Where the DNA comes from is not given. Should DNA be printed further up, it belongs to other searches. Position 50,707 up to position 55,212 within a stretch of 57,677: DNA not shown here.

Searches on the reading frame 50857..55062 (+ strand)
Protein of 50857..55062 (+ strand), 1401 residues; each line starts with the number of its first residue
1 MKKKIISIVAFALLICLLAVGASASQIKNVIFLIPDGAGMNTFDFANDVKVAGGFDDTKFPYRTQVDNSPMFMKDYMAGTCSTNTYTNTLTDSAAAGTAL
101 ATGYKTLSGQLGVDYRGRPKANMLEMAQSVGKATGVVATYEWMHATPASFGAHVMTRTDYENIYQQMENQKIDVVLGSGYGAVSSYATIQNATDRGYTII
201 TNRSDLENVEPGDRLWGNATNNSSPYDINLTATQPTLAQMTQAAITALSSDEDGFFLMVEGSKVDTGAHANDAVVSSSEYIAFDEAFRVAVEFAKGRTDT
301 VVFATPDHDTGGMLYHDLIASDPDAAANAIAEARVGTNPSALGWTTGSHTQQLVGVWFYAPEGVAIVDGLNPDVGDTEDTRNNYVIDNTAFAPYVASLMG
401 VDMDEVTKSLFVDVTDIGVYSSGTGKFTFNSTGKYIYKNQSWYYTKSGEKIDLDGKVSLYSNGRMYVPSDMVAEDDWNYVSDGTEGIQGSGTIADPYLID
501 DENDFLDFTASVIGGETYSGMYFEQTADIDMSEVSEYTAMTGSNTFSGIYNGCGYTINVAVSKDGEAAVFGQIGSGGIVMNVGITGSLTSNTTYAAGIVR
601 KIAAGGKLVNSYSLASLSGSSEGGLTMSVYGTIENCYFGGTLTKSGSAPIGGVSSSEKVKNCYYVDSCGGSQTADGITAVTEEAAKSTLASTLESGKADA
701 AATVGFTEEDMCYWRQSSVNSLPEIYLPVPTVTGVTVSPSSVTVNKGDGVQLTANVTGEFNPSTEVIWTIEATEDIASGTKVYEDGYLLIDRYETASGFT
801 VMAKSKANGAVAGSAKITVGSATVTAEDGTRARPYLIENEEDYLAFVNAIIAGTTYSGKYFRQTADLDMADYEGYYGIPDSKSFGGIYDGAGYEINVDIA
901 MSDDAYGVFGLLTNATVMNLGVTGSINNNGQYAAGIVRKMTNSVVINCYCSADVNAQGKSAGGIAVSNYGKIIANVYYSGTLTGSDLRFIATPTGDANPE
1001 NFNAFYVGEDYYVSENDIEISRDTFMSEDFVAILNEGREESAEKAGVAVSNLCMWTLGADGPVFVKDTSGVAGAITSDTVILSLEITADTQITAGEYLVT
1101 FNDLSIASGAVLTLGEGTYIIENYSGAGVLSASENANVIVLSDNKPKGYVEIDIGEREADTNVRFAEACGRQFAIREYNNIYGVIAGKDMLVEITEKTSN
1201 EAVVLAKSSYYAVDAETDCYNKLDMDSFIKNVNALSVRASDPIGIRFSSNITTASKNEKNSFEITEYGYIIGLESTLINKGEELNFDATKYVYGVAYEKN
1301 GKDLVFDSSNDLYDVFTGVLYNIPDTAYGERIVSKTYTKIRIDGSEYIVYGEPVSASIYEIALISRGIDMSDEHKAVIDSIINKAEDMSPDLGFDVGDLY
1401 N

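Call 8: search_protein_families(library=pfam, proteins=[window:50857-55062:+], max_evalue=0.01)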
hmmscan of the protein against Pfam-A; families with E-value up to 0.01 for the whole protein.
window:50857-55062:+ (1401 aa): 2 families
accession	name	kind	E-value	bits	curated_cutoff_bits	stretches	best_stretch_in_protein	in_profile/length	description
PF00245.25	Alk_phosphatase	-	2e-55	188.9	24.4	1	27-315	1-322/423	Alkaline phosphatase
PF02368.24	Big_2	-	0.002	18.5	22.8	1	732-773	2-43/79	Bacterial Ig-like domain (group 2)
